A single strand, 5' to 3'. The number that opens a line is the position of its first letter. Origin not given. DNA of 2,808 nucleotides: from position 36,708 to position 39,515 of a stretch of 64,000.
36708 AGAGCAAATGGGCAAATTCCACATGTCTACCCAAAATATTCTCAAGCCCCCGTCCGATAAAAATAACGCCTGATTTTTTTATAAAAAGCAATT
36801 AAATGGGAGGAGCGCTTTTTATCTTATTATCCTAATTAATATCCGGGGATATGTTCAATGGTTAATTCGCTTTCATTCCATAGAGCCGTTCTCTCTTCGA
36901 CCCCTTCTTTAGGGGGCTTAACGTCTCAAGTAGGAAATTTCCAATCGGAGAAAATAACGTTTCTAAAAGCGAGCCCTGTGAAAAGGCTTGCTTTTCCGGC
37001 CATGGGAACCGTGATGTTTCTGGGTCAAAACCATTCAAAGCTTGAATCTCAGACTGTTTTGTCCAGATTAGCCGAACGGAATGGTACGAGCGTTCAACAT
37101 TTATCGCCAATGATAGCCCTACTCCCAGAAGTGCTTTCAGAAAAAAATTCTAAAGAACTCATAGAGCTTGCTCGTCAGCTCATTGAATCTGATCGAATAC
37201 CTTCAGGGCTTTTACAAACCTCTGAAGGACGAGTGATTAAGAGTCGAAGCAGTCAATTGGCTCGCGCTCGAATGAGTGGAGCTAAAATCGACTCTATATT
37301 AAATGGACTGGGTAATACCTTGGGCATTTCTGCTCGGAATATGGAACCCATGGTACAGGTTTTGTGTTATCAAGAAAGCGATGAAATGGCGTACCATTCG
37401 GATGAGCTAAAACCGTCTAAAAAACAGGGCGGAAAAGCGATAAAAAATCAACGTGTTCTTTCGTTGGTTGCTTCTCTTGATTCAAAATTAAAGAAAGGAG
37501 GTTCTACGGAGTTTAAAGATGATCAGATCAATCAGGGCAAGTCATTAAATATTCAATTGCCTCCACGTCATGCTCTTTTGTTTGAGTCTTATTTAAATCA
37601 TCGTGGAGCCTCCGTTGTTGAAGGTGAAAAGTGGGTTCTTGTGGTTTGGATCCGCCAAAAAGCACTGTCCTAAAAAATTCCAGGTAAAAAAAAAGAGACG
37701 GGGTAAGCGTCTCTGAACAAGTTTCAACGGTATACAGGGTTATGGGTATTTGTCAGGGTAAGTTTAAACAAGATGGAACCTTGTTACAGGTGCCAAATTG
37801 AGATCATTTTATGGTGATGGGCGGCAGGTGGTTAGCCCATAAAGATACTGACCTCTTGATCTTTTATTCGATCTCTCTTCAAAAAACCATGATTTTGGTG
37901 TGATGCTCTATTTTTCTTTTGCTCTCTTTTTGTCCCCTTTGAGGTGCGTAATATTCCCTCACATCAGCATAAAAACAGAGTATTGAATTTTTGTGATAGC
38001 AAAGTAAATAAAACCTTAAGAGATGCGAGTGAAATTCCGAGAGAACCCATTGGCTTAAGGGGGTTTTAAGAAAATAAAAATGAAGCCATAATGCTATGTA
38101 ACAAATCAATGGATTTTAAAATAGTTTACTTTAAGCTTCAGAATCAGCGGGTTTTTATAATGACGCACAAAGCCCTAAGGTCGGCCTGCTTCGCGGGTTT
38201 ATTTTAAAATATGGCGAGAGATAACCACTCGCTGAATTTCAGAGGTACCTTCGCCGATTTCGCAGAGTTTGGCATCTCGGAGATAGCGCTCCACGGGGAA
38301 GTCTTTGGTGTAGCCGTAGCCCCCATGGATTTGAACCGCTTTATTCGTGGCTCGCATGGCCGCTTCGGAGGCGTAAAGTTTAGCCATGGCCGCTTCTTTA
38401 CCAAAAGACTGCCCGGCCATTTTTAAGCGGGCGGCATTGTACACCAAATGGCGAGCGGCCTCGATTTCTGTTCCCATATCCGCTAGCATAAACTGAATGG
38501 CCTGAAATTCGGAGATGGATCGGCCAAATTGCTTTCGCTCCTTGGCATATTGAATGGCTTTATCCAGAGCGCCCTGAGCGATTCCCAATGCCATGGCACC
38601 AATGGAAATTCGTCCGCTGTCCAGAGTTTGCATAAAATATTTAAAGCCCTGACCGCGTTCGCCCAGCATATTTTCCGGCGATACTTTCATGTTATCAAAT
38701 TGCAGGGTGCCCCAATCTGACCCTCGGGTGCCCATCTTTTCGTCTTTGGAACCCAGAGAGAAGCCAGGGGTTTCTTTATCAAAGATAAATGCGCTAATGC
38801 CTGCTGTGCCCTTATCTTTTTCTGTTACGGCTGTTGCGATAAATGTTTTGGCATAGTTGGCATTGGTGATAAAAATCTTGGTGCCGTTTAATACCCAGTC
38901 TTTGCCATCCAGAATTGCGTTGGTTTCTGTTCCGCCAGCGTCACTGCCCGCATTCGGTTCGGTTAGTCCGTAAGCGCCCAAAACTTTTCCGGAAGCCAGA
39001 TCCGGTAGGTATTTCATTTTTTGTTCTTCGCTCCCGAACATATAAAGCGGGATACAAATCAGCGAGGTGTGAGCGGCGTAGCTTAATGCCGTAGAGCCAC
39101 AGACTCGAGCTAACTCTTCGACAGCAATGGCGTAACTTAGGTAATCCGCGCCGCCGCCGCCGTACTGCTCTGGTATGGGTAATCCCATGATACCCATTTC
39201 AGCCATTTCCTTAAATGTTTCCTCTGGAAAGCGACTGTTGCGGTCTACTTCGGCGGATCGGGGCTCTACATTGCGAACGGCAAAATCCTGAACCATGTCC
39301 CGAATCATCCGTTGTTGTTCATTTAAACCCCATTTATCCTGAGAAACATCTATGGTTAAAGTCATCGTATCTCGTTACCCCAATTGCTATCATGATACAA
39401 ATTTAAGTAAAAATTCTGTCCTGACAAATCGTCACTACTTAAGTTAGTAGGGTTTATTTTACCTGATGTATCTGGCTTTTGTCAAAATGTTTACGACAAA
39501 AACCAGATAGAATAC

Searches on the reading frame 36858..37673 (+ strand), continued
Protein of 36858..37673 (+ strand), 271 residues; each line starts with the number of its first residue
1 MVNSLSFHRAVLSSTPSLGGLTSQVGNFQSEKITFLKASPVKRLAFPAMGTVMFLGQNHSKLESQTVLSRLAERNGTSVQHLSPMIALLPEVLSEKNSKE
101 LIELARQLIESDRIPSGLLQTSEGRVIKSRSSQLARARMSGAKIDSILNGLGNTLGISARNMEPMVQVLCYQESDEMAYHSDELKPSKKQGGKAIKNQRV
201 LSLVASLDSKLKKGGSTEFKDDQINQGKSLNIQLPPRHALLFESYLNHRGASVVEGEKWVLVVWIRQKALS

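Call 35: fold_search(model_id=the predicted structure, library=pdb)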
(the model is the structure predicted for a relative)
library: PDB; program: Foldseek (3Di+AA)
matches with E <= 10: 1832; with E <= 0.001: 548
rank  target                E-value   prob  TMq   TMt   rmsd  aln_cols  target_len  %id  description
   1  5v7y_C                8.3e-13  1.00  0.52  0.68   5.0       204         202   22  Prolyl 4-Hydroxylase Interacts with and Modifies Elongation Factor Tu (released 2017-10-18)
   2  3itq_B                7.5e-12  1.00  0.49  0.66   6.5       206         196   22  Crystal Structure of a Prolyl 4-Hydroxylase from Bacillus anthracis (released 2009-12-15)
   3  3itq_A                7.9e-12  1.00  0.51  0.68   5.7       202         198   21  Crystal Structure of a Prolyl 4-Hydroxylase from Bacillus anthracis (released 2009-12-15)
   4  5v7y_D                8.4e-12  1.00  0.51  0.67   4.5       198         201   23  Prolyl 4-Hydroxylase Interacts with and Modifies Elongation Factor Tu (released 2017-10-18)
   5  5v7y_A                9.5e-12  1.00  0.48  0.62   7.2       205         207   22  Prolyl 4-Hydroxylase Interacts with and Modifies Elongation Factor Tu (released 2017-10-18)
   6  5iav_A                1.2e-11  1.00  0.49  0.66   7.6       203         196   22  Mechanistic and Structural Analysis of Substrate Recognition and Cofactor Binding by an Unusual Bacterial Prolyl Hydro (released 2016-04-27)
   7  5hv0_B                1.7e-11  1.00  0.49  0.67   4.3       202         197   21  Structural Analysis of Cofactor Binding of a Prolyl 4-Hydroxylase from the Pathogenic Bacterium Bacillus anthracis (released 2016-05-04)
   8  2jig_A                1.8e-11  1.00  0.54  0.67   6.5       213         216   20  Crystal structure of Chlamydomonas reinhardtii prolyl-4 hydroxylase type I complexed with zinc and pyridine-2,4-dicarb (released 2007-10-30)
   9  5iat_B                2.6e-11  1.00  0.50  0.68   6.3       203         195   22  Mechanistic and Structural Analysis of Substrate Recognition and Cofactor Binding by an Unusual Bacterial Prolyl Hydro (released 2016-04-27)
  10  3gze_A                2.8e-11  1.00  0.50  0.62   6.5       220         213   21  Algal prolyl 4-hydroxylase complexed with zinc and (Ser-Pro)5 peptide substrate (released 2009-06-23)
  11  5iat_A                2.9e-11  1.00  0.50  0.64   5.8       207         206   22  Mechanistic and Structural Analysis of Substrate Recognition and Cofactor Binding by an Unusual Bacterial Prolyl Hydro (released 2016-04-27)
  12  5iax_A                3.3e-11  1.00  0.49  0.65   5.2       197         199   22  Mechanistic and Structural Analysis of Substrate Recognition and Cofactor Binding by an Unusual Bacterial Prolyl Hydro (released 2016-04-27)
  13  5hv0_A                3.9e-11  1.00  0.51  0.66   4.4       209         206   22  Structural Analysis of Cofactor Binding of a Prolyl 4-Hydroxylase from the Pathogenic Bacterium Bacillus anthracis (released 2016-05-04)
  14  5iav_B                4.2e-11  1.00  0.48  0.66   8.4       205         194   22  Mechanistic and Structural Analysis of Substrate Recognition and Cofactor Binding by an Unusual Bacterial Prolyl Hydro (released 2016-04-27)
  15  5iax_B                4.4e-11  1.00  0.51  0.70   3.5       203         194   21  Mechanistic and Structural Analysis of Substrate Recognition and Cofactor Binding by an Unusual Bacterial Prolyl Hydro (released 2016-04-27)
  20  7zsc_A                1.2e-09  1.00  0.50  0.57   9.2       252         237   15  Crystal structure of the heterodimeric human C-P4H-II with truncated alpha subunit (C-P4H-II delta281) (released 2022-11-09)
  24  3gze_B                4.6e-09  1.00  0.46  0.65   4.9       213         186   19  Algal prolyl 4-hydroxylase complexed with zinc and (Ser-Pro)5 peptide substrate (released 2009-06-23)
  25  5c5t_A                6.2e-09  1.00  0.46  0.67   4.4       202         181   20  The crystal structure of viral collagen prolyl hydroxylase vCPH from Paramecium Bursaria Chlorella virus-1 - 2OG compl (released 2015-09-30)
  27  3gze_D                1.4e-08  1.00  0.44  0.64   5.0       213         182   20  Algal prolyl 4-hydroxylase complexed with zinc and (Ser-Pro)5 peptide substrate (released 2009-06-23)
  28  5c5t_B                1.5e-08  1.00  0.45  0.66   5.1       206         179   20  The crystal structure of viral collagen prolyl hydroxylase vCPH from Paramecium Bursaria Chlorella virus-1 - 2OG compl (released 2015-09-30)
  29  7zsc_B                2.1e-08  1.00  0.48  0.56   9.5       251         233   14  Crystal structure of the heterodimeric human C-P4H-II with truncated alpha subunit (C-P4H-II delta281) (released 2022-11-09)
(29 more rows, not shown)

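Call 41: find_encoding_contigs(protein=P0001, flank=1500, max_places=3)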
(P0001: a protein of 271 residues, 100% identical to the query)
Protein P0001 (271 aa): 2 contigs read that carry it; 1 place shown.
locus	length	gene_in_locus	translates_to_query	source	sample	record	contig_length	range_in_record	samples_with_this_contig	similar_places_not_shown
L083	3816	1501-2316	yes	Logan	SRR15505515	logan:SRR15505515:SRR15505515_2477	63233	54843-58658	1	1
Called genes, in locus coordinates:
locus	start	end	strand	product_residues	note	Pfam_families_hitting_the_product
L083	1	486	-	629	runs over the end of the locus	PF00317:Ribonuc_red_lgN, PF02867:Ribonuc_red_lgC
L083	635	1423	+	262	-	PF00413:Peptidase_M10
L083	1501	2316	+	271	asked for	PF13640:2OG-FeII_Oxy_3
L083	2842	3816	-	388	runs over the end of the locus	PF02771:Acyl-CoA_dh_N, PF02770:Acyl-CoA_dh_M, PF00441:Acyl-CoA_dh_1, PF08028:Acyl-CoA_dh_2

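Call 43: list_cluster_members(proteins=[P0001, P0007, P0002, P0008])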
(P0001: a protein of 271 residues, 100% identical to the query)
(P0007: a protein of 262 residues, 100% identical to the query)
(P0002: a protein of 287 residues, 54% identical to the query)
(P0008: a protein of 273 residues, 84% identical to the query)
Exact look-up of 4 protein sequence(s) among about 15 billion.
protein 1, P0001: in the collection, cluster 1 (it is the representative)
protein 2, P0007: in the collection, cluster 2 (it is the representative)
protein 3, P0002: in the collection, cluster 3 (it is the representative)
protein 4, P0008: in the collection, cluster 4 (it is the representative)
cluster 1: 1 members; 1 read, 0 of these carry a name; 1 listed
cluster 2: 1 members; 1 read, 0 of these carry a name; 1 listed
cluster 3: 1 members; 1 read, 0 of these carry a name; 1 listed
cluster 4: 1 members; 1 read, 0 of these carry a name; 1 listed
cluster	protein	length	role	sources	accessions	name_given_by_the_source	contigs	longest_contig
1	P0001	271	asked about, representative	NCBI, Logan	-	-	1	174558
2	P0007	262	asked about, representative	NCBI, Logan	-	-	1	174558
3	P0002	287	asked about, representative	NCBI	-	-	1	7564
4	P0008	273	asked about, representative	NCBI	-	-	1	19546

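Call 50: find_encoding_contigs(protein=P0282, flank=5000, max_places=1)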
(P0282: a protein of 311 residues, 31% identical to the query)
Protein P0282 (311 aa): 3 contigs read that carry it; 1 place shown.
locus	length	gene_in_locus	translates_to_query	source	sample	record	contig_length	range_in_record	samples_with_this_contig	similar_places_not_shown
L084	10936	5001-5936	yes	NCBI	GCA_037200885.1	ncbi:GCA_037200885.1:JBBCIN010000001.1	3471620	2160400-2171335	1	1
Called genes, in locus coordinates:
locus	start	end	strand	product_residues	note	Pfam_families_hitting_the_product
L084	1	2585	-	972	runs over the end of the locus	PF04185:Phosphoesterase (faint)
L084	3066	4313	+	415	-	PF03150:CCP_MauG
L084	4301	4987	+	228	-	-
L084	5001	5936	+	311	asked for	PF13640:2OG-FeII_Oxy_3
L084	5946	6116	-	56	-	-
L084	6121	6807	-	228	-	-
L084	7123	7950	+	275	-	-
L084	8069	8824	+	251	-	PF01814:Hemerythrin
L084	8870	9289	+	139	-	PF00355:Rieske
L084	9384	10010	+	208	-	PF13191:AAA_16 (faint), PF20703:nSTAND1, PF20720:nSTAND3 (weak), PF13401:AAA_22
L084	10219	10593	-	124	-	PF12840:HTH_20 (weak), PF01022:HTH_5 (weak)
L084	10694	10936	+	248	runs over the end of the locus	PF00106:adh_short, PF08659:KR, PF13561:adh_short_C2, PF08643:DUF1776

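Call 51: find_encoding_contigs(protein=P0198, flank=5000, max_places=1)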
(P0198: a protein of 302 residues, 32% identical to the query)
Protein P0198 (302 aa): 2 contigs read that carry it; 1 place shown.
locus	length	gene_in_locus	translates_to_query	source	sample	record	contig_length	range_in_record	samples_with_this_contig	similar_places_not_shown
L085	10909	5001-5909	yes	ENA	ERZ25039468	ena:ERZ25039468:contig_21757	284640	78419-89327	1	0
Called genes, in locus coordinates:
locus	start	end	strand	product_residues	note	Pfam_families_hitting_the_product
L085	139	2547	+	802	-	-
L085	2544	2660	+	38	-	-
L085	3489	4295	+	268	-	-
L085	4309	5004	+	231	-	-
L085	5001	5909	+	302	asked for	PF13640:2OG-FeII_Oxy_3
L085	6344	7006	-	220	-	PF00135:COesterase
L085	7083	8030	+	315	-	-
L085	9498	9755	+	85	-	-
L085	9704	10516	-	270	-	PF00512:HisKA (weak)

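Call 52: find_encoding_contigs(protein=P0189, flank=5000, max_places=1)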
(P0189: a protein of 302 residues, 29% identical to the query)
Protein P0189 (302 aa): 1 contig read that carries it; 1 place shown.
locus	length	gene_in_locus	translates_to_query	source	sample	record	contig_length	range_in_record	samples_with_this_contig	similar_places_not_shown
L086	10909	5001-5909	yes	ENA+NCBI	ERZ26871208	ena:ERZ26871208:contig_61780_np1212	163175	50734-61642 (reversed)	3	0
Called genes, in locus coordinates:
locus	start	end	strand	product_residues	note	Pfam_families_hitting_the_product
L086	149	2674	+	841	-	-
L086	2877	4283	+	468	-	PF03150:CCP_MauG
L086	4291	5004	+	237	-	-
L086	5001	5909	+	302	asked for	PF13640:2OG-FeII_Oxy_3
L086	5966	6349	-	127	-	PF08281:Sigma70_r4_2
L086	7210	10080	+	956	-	PF07731:Cu-oxidase_2 (faint), PF02839:CBM_5_12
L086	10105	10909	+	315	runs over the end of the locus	PF19335:HMBD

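Call 53: search_protein_families(library=pfam, proteins=[L001:870-1598:+, L001:1791-2441:+], max_evalue=0.01)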
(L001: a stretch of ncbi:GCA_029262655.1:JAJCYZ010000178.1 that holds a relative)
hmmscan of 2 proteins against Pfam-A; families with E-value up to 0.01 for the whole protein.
L001:870-1598:+ (242 aa): 0 families

L001:1791-2441:+ (216 aa): 0 families

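Call 55: search_solved_structures(query=A3, max_evalue=0.001)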
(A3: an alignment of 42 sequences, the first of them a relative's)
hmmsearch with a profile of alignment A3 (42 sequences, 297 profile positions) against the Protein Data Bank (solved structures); distinct sequences matched with E-value up to 0.001: 9.
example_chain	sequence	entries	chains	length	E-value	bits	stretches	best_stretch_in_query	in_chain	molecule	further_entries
5iax_A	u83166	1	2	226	2.9e-60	207.1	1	81-289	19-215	Procollagen-Proline Dioxygenase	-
5hv0_A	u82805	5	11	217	4.1e-60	206.7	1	81-287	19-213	Prolyl 4-Hydroxylase | 2OG-Fe(II) oxygenase | Procollagen-Proline Dioxygenase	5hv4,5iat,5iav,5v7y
3itq_A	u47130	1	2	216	4.2e-60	206.6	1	81-287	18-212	Prolyl 4-hydroxylase, alpha subunit domain protein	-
2jig_A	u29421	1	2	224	7e-50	173.1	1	94-286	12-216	PROLYL-4 HYDROXYLASE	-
3gze_A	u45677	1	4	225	7e-50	173.1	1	94-286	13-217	Predicted protein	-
2jij_A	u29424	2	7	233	7.7e-50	172.9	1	94-286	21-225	PROLYL-4 HYDROXYLASE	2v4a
7zsc_A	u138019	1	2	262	2.4e-41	145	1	100-288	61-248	Prolyl 4-hydroxylase subunit alpha-2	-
6tp5_A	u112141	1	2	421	5e-22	81.6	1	169-285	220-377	Transmembrane prolyl 4-hydroxylase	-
5c5t_A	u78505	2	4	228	3.5e-21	78.8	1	109-287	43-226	Prolyl 4-hydroxylase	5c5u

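Call 64: search_dna_similar(query=window:36858-37673:+, collection=plasmids, mode=protein, max_rows=8, max_evalue=0.001)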
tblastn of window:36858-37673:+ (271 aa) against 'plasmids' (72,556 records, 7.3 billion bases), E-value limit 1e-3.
Records with a match: 12; places in all: 12; records where one place covers at least 80% of the query: 1.
Best place of each record, by identity: <60% 12.
By first word of the organism name: Bacillus 3; Niallia 2; Burkholderia 2; Paraburkholderia 1; Paenibacillus 1; Eleftheria 1; Metabacillus 1; Variovorax 1.
By predicted mobility (MOB-suite, as given by PLSDB): non-mobilizable 10; mobilizable 1; conjugative 1.
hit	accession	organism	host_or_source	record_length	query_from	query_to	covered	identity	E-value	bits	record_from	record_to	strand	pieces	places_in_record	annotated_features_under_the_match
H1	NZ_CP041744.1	Paraburkholderia megapolitana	-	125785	27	268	89%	27.1%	2e-5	53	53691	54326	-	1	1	2OG-Fe(II) oxygenase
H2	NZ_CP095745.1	Niallia sp. Man26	Penaeus monodon,whole ...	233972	84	270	69%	31.3%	8e-6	75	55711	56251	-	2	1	none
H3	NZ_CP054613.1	Paenibacillus cellulosilyticus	cell culture,soil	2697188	84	270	69%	28.8%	1e-7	60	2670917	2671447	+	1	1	none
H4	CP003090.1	Burkholderia sp. YI23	-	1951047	84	267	68%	28.8%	1e-5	54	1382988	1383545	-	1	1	ProCollegen-proline dioxygenase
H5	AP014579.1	Burkholderia sp. RPE67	Riptortus pedestris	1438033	84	267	68%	28.8%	2e-5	53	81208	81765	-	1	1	procollegen-proline dioxygenase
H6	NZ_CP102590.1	Niallia taxi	-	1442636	84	270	69%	28.0%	4e-10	67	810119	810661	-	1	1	none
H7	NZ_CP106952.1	Eleftheria terrae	soil sample,soil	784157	83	267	68%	28.3%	4e-6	55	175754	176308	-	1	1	2OG-Fe(II) oxygenase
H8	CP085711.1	Bacillus sp. F19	single cell,soil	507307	84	268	68%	28.1%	2e-7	59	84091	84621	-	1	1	2OG-Fe(II) oxygenase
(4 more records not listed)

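Call 65: search_dna_similar(query=window:36858-37673:+, collection=phages, mode=protein, max_rows=8, max_evalue=0.001)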
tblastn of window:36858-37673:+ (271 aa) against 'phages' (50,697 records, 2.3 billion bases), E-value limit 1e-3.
No match.

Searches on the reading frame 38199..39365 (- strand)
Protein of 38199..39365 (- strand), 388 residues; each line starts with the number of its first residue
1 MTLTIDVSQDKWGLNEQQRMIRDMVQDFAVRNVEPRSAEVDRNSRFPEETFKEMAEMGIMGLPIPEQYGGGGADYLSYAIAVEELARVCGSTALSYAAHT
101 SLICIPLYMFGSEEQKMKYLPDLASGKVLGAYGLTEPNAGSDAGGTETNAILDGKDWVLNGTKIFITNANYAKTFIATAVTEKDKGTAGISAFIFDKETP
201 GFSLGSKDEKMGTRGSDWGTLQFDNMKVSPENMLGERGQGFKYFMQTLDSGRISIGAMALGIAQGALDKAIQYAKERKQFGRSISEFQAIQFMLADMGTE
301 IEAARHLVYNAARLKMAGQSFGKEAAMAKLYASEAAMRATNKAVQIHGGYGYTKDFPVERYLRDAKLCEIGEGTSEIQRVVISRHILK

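Call 4: search_protein_families(library=ncbifam, proteins=[window:38199-39365:-], max_evalue=0.1)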
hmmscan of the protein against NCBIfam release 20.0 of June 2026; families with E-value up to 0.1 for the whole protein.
window:38199-39365:- (388 aa): 24 families
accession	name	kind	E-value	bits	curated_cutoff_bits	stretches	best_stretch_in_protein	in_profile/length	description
NF042972.1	AcrlCoAredClosAcrC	equivalog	1.2e-149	498.2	640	1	14-388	5-378/378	acryloyl-CoA reductase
NF058590.1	AcCoDHFadEBacil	equivalog_domain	4.6e-100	335.8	600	1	14-388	21-412/586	acyl-CoA dehydrogenase FadE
NF043006.1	CyhCrbnylCoADH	equivalog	4.6e-99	332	650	1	15-387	5-376/380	cyclohexane-1-carbonyl-CoA dehydrogenase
NF045552.1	GlutCoADH_Des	equivalog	1.5e-95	320.6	470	1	13-383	4-376/387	glutaryl-CoA dehydrogenase Acd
NF042439.1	SulpropCoADesulf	equivalog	8.3e-93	311.1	600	1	24-387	3-371/379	3-sulfinopropanoyl-CoA desulfinase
NF045652.1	ProlPCPDhRedW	equivalog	6.1e-83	278.7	650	1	17-385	3-372/376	L-prolyl-[peptidyl-carrier protein] dehydrogenase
NF053553.1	prodigi_MBC_PigA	equivalog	2e-82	277.3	500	1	13-386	4-379/381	prodigiosin MBC biosynthesis dehydrogenase PigA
NF008997.0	PRK12341.1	equivalog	2e-70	237.8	537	1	15-388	6-378/382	acyl-CoA dehydrogenase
TIGR03207.1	cyc_hxne_CoA_dh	equivalog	1.5e-66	224.6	575.35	1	14-385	1-370/372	cyclohexanecarboxyl-CoA dehydrogenase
NF002885.1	PRK03354.1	equivalog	3.2e-60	204.2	540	1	14-388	5-375/378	crotonobetainyl-CoA dehydrogenase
NF052270.1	Staph_DH_FadE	equivalog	4.9e-55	186.9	600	1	30-386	37-393/400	acyl-CoA dehydrogenase FadE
NF049984.1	Rv1679_FadE16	equivalog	2e-45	155.6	600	1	35-370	14-349/371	Rv1679 family acyl-CoA dehydrogenase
TIGR03203.1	pimD_small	equivalog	3.8e-36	125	652.7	1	13-376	3-366/378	pimeloyl-CoA dehydrogenase small subunit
NF007000.1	PRK09463.1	subfamily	3.9e-36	124.7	600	1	42-351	70-397/726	acyl-CoA dehydrogenase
NF009586.0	PRK13026.1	subfamily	1.6e-33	116.1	608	1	41-351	104-432/777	acyl-CoA dehydrogenase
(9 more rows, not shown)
